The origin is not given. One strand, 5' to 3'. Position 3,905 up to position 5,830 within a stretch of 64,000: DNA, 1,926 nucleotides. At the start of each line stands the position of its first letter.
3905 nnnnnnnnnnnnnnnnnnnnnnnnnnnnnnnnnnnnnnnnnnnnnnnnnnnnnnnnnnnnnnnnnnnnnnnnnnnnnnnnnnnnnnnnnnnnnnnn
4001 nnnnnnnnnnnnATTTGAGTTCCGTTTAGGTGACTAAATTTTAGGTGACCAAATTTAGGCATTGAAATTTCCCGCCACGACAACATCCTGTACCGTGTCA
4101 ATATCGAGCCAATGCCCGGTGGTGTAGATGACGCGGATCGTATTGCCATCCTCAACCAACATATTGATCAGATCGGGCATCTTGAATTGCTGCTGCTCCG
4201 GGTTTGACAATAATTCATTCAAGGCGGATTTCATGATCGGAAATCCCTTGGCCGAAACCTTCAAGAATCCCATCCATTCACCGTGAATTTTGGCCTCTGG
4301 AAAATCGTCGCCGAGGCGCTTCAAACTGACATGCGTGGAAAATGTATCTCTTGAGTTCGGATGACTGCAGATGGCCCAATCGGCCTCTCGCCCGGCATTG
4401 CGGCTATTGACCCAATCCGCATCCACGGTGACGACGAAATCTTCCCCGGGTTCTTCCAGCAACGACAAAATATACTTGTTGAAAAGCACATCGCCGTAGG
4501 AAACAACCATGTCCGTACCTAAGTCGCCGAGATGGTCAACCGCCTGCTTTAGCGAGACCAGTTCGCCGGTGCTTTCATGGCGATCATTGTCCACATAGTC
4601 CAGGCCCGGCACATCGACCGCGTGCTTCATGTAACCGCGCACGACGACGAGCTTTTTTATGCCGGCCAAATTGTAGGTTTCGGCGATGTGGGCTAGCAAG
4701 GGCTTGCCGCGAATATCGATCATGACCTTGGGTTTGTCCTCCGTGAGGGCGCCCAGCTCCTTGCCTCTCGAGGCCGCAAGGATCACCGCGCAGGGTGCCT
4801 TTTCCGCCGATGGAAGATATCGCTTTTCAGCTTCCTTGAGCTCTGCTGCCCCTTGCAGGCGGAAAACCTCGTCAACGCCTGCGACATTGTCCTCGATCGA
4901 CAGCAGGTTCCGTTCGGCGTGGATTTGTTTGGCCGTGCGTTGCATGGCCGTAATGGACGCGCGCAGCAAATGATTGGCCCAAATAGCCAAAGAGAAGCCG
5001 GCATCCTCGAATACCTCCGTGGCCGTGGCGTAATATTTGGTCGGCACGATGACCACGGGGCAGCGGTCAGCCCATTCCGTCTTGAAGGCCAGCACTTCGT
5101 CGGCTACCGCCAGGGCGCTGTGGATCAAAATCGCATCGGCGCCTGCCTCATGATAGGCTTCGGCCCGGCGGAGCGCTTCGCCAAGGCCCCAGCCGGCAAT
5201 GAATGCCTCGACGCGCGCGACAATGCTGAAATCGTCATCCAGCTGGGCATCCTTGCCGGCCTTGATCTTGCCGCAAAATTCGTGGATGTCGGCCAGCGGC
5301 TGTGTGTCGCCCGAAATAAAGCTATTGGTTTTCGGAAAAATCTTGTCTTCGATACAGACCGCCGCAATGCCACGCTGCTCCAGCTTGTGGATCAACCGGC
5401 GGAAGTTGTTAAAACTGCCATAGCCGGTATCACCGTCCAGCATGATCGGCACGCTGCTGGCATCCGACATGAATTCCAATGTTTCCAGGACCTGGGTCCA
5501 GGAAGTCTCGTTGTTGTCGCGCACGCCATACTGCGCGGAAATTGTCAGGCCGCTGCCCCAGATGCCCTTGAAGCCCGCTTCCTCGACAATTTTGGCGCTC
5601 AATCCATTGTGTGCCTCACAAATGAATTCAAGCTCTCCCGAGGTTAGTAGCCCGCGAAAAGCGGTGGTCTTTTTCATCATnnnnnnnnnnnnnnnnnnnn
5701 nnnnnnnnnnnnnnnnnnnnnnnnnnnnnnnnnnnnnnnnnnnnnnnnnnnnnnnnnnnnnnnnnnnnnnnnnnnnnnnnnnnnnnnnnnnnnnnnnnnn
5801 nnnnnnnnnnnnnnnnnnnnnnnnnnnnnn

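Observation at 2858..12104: Candidate undescribed phosphonate-tailoring system: 2-AEP pathway + CMP activation + membrane LicD + sulfatase-like enzyme + prenyl synthase in one co-directional array next to tRNA-Leu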

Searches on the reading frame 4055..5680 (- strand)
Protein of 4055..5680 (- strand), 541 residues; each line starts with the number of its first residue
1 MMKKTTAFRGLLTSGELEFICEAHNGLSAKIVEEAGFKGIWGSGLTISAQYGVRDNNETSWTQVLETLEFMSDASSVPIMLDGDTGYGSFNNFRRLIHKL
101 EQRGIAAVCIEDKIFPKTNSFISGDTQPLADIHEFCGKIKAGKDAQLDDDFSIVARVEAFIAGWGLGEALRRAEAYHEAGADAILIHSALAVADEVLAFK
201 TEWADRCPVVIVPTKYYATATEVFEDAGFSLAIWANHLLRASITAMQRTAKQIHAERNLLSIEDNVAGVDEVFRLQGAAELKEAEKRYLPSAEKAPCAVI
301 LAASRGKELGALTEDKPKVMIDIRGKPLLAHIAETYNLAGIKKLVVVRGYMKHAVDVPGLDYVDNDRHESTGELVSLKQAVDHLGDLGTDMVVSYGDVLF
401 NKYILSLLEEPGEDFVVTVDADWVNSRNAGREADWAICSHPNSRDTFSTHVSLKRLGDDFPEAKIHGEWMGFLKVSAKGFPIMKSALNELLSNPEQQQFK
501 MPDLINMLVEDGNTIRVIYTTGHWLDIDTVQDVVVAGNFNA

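Call 4: search_protein_families(library=pfam, proteins=[window:4055-5680:-])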
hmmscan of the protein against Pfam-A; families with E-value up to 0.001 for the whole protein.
window:4055-5680:- (541 aa): 3 families
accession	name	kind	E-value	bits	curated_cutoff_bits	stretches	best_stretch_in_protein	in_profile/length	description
PF13714.12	PEP_mutase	-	1.5e-58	198.6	31.5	1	8-253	1-239/240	Phosphoenolpyruvate phosphomutase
PF12804.13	NTP_transf_3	-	2.4e-11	44.5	27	1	298-420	1-123/160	MobA-like NTP transferase domain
PF00483.29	NTP_transferase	-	8.6e-06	25.9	21.2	0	298-350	2-56/245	Nucleotidyl transferase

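Call 5: search_protein_families(library=ncbifam, proteins=[window:4055-5680:-])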
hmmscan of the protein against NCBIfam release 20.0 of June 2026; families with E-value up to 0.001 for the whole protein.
window:4055-5680:- (541 aa): 24 families
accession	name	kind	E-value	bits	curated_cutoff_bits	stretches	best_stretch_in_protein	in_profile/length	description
TIGR02320.1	PEP_mutase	equivalog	5.3e-114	380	319.55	1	9-278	2-282/284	phosphoenolpyruvate mutase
TIGR02321.1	Pphn_pyruv_hyd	equivalog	1.9e-70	237.3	374.4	1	2-289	1-289/290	phosphonopyruvate hydrolase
TIGR02317.1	prpB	equivalog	2.5e-39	135.2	354.4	1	6-258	3-252/285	methylisocitrate lyase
NF008455.0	PRK11320.1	equivalog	2.1e-30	106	353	1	7-256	10-257/295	methylisocitrate lyase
TIGR02319.1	CPEP_Pphonmut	equivalog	2.7e-28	99.1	420.05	1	3-235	3-233/294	carboxyvinyl-carboxyphosphonate phosphorylmutase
NF041313.1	UDPGP_AglF_Halo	equivalog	3.3e-17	62.7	400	1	298-533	3-227/234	UTP--glucose-1-phosphate uridylyltransferase AglF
TIGR03992.1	Arch_glmU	subfamily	2.9e-15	56.1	292.1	1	298-420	3-129/393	bifunctional sugar-1-phosphate nucleotidylyltransferase/acetyltransferase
TIGR01173.1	glmU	equivalog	2.1e-10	40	366.85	1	298-398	3-102/452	bifunctional UDP-N-acetylglucosamine diphosphorylase/glucosamine-1-phosphate N-acetyltransferase GlmU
NF045761.1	NAMPUrTaseMurU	equivalog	1.1e-09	38.5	250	1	298-355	3-60/226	N-acetylmuramate alpha-1-phosphate uridylyltransferase MurU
TIGR02623.1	G1P_cyt_trans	equivalog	7.9e-09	35.3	300.25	1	298-355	3-60/255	glucose-1-phosphate cytidylyltransferase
NF041173.1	Sug_nt_acttase_Thmprot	equivalog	2e-08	33.6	600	1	298-411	3-120/405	bifunctional sugar-1-phosphate nucleotidylyltransferase/acetyltransferase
NF010934.1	PRK14354.1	equivalog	2.8e-08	32.7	450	1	297-398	1-100/447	bifunctional UDP-N-acetylglucosamine diphosphorylase/glucosamine-1-phosphate N-acetyltransferase GlmU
TIGR01208.1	rmlA_long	equivalog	9.8e-08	31.2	320.25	1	298-352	2-57/353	glucose-1-phosphate thymidylyltransferase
NF010933.0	PRK14353.1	equivalog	6.1e-07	28.4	505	1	294-400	4-111/453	bifunctional UDP-N-acetylglucosamine diphosphorylase/glucosamine-1-phosphate N-acetyltransferase GlmU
NF010932.0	PRK14352.1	equivalog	6.2e-07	28.4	611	1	295-398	6-111/488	bifunctional UDP-N-acetylglucosamine diphosphorylase/glucosamine-1-phosphate N-acetyltransferase GlmU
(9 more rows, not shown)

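Call 49: search_dna_similar(query=window:4055-5680:-, collection=plasmids, mode=protein, max_rows=30, max_evalue=1e-40)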
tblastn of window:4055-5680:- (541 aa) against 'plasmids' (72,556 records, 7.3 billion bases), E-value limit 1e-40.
Records with a match: 116; places in all: 132; records where one place covers at least 80% of the query: 15.
Best place of each record, by identity: <60% 116.
By first word of the organism name: Rhizobium 22; Sinorhizobium 20; Bradyrhizobium 18; Agrobacterium 14; Mycetohabitans 9; Mesorhizobium 8; Pantoea 7; Burkholderia 4; Streptomyces 2; Phyllobacterium 2; and 10 more.
By predicted mobility (MOB-suite, as given by PLSDB): conjugative 56; non-mobilizable 49; mobilizable 11.
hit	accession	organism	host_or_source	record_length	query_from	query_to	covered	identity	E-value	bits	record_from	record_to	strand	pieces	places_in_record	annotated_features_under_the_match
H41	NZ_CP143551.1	Burkholderia multivorans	Homo sapiens,bronchoalveolar lavage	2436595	4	539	99%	54.9%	0e+0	576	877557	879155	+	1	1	none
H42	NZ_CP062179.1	Mycetohabitans endofungorum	Rhizopus microsporus,bacterial ...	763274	4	539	99%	54.9%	0e+0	578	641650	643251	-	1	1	aepX: phosphoenolpyruvate mutase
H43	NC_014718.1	Mycetohabitans rhizoxinica HKI 454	-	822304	4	539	99%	54.9%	0e+0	575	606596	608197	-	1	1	aepX: phosphoenolpyruvate mutase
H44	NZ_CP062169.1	Mycetohabitans endofungorum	Rhizopus microsporus,bacterial ...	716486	4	539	99%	54.9%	0e+0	575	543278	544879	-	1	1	aepX: phosphoenolpyruvate mutase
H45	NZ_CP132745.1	Mycetohabitans endofungorum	-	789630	4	539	99%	54.8%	2e-180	570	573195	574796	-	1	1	aepX: phosphoenolpyruvate mutase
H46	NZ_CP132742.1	Mycetohabitans endofungorum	Rhizopus microsporus,culture isolated ...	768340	4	539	99%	54.8%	4e-180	569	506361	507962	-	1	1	aepX: phosphoenolpyruvate mutase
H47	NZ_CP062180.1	Mycetohabitans endofungorum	Rhizopus microsporus,bacterial ...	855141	4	539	99%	54.8%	4e-180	569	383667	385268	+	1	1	aepX: phosphoenolpyruvate mutase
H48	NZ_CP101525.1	Burkholderia arboris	mixed culture,soil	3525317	4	539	99%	54.7%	0e+0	580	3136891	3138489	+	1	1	none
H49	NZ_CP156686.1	Burkholderia stagnalis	Bacterial cells,soils collected in ...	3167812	4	539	99%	54.7%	0e+0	580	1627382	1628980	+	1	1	none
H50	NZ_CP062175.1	Mycetohabitans rhizoxinica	Rhizopus microsporus,bacterial culture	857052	4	539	99%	54.7%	0e+0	575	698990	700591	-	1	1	aepX: phosphoenolpyruvate mutase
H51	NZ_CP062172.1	Mycetohabitans rhizoxinica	Rhizopus microsporus,bacterial ...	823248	4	539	99%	54.6%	0e+0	574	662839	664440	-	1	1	aepX: phosphoenolpyruvate mutase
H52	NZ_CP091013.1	Burkholderia cenocepacia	-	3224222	4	539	99%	54.6%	0e+0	580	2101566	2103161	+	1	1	none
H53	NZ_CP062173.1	Mycetohabitans rhizoxinica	Rhizopus microsporus,bacterial ...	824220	4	539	99%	54.4%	0e+0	574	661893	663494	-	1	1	aepX: phosphoenolpyruvate mutase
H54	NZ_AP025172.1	Cupriavidus sp. P-10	-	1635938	4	539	99%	53.5%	8e-178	563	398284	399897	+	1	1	none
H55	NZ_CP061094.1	Roseomonas marmotae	Marmota himalayana,pure culture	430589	7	540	99%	52.0%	6e-169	537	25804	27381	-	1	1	aepX: phosphoenolpyruvate mutase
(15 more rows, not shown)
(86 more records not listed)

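Call 50: get_annotated_region(hit=H43, flank=8000)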
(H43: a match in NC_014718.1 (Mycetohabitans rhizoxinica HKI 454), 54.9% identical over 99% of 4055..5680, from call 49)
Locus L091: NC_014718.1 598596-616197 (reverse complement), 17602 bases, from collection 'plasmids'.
description: Mycetohabitans rhizoxinica HKI 454 plasmid pBRH01, complete sequence
organism: Mycetohabitans rhizoxinica HKI 454 (NCBI taxid 882378)
taxonomy: Bacteria; Pseudomonadota; Betaproteobacteria; Burkholderiales; Burkholderiaceae; Mycetohabitans; Mycetohabitans rhizoxinica; Mycetohabitans rhizoxinica HKI 454
host: -; source: -; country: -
typing (MOB-suite, as given by PLSDB): non-mobilizable
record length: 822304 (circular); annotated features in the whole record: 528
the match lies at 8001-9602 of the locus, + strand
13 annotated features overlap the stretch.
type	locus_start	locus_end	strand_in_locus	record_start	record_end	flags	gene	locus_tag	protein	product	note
CDS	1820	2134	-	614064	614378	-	-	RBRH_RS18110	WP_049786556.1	hypothetical protein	-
CDS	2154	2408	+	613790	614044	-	-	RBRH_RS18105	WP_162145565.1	hypothetical protein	-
CDS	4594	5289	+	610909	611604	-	-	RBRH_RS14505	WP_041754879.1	CDP-alcohol phosphatidyltransferase family protein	GO:0008654 - phospholipid biosynthetic process [Evidence IEA]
CDS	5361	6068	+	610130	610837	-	-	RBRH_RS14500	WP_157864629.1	2OG-Fe(II) oxygenase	-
CDS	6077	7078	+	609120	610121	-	-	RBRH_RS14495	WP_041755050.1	lysylphosphatidylglycerol synthase domain-containing protein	-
CDS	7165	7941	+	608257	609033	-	-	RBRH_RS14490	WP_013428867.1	phosphocholine cytidylyltransferase family protein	-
CDS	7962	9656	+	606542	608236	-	aepX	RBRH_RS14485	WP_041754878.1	phosphoenolpyruvate mutase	GO:0019634 - organic phosphonate metabolic process [Evidence IEA]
CDS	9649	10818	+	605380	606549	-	aepY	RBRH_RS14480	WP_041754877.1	phosphonopyruvate decarboxylase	GO:0017000 - antibiotic biosynthetic process [Evidence IEA]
CDS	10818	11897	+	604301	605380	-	-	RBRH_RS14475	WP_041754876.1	2-aminoethylphosphonate aminotransferase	-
CDS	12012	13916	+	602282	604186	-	dxs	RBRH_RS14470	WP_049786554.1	1-deoxy-D-xylulose-5-phosphate synthase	GO:0009240 - isopentenyl diphosphate biosynthetic process [Evidence IEA]; GO:0008615 - pyridoxine biosynthetic process ...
CDS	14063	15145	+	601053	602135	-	-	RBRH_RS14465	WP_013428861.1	hypothetical protein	-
CDS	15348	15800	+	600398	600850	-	-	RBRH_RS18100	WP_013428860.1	hypothetical protein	-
CDS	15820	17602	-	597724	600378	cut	-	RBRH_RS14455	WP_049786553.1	MMPL family transporter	-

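Call 51: get_annotated_region(hit=H55, flank=8000)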
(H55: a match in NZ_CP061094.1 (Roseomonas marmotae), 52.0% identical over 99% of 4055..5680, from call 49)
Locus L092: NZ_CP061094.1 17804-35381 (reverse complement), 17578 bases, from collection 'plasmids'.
description: Roseomonas marmotae strain 1318 plasmid p1318-3
organism: Roseomonas marmotae (NCBI taxid 2768161)
taxonomy: Bacteria; Pseudomonadota; Alphaproteobacteria; Rhodospirillales; Acetobacteraceae; Roseomonas; Roseomonas marmotae
host: -; source: Marmota himalayana,pure culture; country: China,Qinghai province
typing (MOB-suite, as given by PLSDB): non-mobilizable
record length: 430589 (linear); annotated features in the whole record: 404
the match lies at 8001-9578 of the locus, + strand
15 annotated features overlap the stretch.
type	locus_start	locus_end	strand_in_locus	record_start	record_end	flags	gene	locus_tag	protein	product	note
CDS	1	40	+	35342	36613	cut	-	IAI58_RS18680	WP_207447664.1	NAD(P)/FAD-dependent oxidoreductase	-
CDS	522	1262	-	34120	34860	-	-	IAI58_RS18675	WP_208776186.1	VacJ family lipoprotein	-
CDS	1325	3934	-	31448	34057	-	-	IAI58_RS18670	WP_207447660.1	MMPL family transporter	-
CDS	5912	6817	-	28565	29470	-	-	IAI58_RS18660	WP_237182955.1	polyprenyl synthetase family protein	GO:0008299 - isoprenoid biosynthetic process [Evidence IEA]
CDS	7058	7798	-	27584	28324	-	-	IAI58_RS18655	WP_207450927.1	phosphocholine cytidylyltransferase family protein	-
CDS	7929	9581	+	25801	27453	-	aepX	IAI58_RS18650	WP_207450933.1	phosphoenolpyruvate mutase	GO:0019634 - organic phosphonate metabolic process [Evidence IEA]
CDS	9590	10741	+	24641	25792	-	aepY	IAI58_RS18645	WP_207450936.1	phosphonopyruvate decarboxylase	GO:0017000 - antibiotic biosynthetic process [Evidence IEA]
CDS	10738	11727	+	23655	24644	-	-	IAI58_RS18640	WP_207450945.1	lysylphosphatidylglycerol synthase domain-containing protein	-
CDS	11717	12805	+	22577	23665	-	-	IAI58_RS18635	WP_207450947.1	2-aminoethylphosphonate--pyruvate transaminase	GO:0019700 - organic phosphonate catabolic process [Evidence IEA]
CDS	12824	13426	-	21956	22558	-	-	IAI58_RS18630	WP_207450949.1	CDP-alcohol phosphatidyltransferase family protein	-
CDS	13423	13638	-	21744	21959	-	-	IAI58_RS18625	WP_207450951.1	hypothetical protein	-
CDS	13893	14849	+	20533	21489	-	ispH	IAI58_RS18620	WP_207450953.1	4-hydroxy-3-methylbut-2-enyl diphosphate reductase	GO:0050992 - dimethylallyl diphosphate biosynthetic process [Evidence IEA]; GO:0019288 - isopentenyl diphosphate ...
CDS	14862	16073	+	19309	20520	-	hpnH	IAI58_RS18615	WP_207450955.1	adenosyl-hopene transferase HpnH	-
CDS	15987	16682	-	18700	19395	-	-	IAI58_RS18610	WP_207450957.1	hopanoid-associated phosphorylase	-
CDS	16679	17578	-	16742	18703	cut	shc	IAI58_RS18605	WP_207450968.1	squalene--hopene cyclase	GO:0019746 - hopanoid biosynthetic process [Evidence IEA]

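Call 57: get_annotated_region(hit=H52, flank=12000)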
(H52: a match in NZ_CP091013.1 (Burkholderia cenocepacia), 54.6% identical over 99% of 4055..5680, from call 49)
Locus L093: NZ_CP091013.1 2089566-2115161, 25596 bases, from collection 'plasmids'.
description: Burkholderia cenocepacia strain CMCC(B)23006 plasmid unnamed1, complete sequence
organism: Burkholderia cenocepacia (NCBI taxid 95486)
taxonomy: Bacteria; Pseudomonadota; Betaproteobacteria; Burkholderiales; Burkholderiaceae; Burkholderia; Burkholderia cenocepacia
host: -; source: -; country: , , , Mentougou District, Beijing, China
typing (MOB-suite, as given by PLSDB): non-mobilizable
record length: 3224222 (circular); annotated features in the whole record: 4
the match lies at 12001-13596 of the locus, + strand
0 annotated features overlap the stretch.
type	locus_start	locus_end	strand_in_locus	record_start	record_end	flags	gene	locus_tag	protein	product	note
